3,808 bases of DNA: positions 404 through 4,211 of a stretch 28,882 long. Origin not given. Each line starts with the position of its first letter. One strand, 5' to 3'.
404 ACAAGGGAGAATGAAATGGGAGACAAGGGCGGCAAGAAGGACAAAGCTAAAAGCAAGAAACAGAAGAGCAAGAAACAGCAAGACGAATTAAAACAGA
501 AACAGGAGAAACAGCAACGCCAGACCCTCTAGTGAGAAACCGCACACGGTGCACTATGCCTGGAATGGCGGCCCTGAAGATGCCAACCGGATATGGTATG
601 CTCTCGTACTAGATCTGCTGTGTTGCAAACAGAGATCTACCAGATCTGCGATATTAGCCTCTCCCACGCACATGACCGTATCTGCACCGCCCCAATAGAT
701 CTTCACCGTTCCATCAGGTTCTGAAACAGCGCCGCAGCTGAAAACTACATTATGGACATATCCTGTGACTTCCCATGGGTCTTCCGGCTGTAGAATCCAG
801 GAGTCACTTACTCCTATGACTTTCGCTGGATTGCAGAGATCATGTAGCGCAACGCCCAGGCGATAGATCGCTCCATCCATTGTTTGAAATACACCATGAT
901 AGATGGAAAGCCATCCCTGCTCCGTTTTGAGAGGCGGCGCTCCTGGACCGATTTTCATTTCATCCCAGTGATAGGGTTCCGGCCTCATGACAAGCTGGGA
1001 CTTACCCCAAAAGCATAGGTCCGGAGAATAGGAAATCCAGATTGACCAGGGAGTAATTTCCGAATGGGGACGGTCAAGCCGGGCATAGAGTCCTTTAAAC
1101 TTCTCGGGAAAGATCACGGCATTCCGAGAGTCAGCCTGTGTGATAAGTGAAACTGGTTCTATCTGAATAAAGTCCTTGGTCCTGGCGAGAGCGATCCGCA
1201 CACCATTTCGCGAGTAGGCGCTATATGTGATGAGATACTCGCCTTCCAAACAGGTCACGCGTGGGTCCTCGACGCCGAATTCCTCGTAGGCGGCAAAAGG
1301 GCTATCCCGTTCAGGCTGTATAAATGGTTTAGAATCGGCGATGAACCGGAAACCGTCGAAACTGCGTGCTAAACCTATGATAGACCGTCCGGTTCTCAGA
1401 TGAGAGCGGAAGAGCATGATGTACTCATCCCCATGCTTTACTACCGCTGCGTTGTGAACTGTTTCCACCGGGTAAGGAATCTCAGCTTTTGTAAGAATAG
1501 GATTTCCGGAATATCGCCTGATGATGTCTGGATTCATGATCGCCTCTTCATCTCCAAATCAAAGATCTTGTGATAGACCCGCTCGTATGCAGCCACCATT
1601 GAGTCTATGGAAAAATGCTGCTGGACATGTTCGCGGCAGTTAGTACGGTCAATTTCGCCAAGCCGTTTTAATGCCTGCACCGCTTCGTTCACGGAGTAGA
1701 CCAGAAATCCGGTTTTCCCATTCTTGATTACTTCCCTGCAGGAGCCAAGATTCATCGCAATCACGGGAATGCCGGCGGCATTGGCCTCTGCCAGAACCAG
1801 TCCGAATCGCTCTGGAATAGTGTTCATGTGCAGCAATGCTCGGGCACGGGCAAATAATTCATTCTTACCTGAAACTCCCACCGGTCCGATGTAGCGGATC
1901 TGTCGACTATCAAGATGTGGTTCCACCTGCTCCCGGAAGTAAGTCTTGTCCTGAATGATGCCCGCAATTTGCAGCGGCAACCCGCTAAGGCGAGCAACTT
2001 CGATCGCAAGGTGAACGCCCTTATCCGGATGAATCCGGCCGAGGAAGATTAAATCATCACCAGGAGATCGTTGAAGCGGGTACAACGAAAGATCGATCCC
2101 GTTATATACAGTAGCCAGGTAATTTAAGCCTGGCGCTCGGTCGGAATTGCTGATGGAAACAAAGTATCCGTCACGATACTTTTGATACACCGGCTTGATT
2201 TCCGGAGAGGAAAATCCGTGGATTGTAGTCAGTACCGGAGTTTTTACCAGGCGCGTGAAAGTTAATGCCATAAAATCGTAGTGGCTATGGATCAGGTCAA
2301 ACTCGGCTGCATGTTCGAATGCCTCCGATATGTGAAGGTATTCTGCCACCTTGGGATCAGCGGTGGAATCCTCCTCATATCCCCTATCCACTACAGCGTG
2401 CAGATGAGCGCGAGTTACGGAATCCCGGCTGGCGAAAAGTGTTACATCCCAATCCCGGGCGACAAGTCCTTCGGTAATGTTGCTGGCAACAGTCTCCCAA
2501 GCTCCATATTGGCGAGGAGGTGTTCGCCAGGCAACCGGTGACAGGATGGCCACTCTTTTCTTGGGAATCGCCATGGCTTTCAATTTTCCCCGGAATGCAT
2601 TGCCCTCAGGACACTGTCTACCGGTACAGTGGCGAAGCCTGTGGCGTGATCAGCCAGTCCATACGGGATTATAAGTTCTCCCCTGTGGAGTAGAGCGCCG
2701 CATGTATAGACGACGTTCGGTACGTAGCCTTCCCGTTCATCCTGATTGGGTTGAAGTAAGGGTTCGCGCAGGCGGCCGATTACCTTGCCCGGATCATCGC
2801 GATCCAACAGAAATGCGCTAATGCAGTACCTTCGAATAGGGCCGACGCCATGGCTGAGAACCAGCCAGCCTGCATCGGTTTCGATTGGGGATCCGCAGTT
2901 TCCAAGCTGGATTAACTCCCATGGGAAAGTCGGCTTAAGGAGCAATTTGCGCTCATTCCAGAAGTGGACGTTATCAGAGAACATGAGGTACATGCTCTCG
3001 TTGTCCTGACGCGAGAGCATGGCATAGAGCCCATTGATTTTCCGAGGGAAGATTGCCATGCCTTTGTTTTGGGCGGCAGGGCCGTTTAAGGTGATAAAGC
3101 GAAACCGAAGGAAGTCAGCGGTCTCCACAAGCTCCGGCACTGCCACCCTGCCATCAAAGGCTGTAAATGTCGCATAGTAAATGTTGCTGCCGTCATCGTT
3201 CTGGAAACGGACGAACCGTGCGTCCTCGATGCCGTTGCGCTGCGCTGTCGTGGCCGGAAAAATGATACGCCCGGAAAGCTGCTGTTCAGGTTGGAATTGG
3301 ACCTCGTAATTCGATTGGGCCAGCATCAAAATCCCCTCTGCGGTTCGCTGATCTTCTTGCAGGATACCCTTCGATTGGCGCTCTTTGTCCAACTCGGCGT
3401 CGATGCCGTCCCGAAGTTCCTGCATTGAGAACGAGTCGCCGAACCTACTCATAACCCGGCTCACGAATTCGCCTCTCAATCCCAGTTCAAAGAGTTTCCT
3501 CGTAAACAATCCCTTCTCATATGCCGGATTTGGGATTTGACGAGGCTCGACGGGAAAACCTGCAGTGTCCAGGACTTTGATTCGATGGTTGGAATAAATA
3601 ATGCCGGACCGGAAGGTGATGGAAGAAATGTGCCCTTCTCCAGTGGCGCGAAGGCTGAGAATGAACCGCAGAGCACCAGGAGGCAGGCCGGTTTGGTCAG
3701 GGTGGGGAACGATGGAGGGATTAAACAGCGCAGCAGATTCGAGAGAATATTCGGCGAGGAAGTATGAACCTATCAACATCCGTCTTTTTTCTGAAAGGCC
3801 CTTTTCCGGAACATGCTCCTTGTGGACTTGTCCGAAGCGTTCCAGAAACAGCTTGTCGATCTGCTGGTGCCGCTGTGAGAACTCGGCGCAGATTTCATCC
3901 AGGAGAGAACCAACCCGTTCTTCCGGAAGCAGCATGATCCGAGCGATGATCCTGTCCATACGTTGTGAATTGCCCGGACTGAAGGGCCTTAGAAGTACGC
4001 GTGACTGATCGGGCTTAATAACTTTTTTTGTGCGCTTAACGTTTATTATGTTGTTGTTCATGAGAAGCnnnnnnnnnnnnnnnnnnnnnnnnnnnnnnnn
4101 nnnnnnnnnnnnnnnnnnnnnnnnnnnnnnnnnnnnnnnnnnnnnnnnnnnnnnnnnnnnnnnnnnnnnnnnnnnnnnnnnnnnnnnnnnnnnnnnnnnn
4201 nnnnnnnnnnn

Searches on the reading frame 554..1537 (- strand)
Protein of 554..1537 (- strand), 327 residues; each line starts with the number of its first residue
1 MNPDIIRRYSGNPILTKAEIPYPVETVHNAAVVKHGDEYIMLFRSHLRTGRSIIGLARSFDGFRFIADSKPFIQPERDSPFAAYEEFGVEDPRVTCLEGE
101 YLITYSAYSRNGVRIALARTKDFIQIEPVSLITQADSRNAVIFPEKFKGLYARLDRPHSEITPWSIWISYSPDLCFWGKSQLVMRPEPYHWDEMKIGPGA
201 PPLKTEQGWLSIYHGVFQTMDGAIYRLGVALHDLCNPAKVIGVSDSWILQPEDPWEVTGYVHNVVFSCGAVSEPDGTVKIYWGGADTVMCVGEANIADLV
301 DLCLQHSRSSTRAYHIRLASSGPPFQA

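Call 12: search_protein_families(library=pfam, proteins=[window:554-1537:-])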
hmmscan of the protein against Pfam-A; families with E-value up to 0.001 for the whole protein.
window:554-1537:- (327 aa): 1 family
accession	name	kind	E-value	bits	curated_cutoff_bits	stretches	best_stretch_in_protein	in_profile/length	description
PF04041.19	Glyco_hydro_130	-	5.3e-55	187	26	1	20-303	28-318/320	beta-1,4-mannooligosaccharide phosphorylase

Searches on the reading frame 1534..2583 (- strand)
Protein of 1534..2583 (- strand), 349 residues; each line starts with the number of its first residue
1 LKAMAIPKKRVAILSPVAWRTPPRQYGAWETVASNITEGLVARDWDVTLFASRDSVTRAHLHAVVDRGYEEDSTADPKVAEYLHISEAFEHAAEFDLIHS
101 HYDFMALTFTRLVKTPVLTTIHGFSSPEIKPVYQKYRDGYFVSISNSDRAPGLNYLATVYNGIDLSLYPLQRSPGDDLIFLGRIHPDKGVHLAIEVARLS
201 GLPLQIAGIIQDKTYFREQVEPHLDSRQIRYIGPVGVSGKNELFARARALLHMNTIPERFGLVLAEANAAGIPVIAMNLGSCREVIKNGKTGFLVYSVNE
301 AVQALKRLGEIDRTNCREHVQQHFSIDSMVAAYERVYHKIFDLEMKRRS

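Call 12: search_protein_families(library=pfam, proteins=[window:1534-2583:-])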
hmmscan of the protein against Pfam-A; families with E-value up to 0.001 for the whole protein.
window:1534-2583:- (349 aa): 4 families
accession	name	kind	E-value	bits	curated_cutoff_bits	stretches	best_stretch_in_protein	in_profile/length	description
PF00534.26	Glycos_transf_1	-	3.9e-22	79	26.4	1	177-304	17-151/172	Glycosyl transferases group 1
PF13692.12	Glyco_trans_1_4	-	4.9e-17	62.9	27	1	177-308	3-139/142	Glycosyl transferases group 1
PF13439.12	Glyco_transf_4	-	1.8e-08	35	28.5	1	30-135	5-117/170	Glycosyltransferase Family 4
PF13579.12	Glyco_trans_4_4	-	5e-08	33.9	29.7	1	30-124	4-104/158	Glycosyl transferase 4-like domain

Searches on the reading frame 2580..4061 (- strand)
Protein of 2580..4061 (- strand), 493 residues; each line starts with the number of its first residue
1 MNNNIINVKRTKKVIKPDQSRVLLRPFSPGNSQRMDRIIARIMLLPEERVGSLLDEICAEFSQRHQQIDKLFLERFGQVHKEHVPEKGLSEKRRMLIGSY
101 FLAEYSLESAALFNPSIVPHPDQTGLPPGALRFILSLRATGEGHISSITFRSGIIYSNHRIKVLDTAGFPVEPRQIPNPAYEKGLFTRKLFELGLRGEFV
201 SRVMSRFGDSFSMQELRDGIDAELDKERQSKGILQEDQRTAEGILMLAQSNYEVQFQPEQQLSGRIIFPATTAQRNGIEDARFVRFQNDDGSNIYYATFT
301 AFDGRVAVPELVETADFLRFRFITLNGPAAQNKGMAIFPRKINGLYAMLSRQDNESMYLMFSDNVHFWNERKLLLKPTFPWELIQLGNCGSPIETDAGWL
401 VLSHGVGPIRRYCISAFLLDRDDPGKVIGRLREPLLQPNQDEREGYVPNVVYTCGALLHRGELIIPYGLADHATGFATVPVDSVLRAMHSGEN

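Call 12: search_protein_families(library=pfam, proteins=[window:2580-4061:-])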
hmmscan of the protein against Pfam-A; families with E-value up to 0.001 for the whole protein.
window:2580-4061:- (493 aa): 1 family
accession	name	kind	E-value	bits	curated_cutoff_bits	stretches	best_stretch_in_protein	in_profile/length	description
PF04041.19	Glyco_hydro_130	-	1.5e-29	103.4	26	1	239-488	63-318/320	beta-1,4-mannooligosaccharide phosphorylase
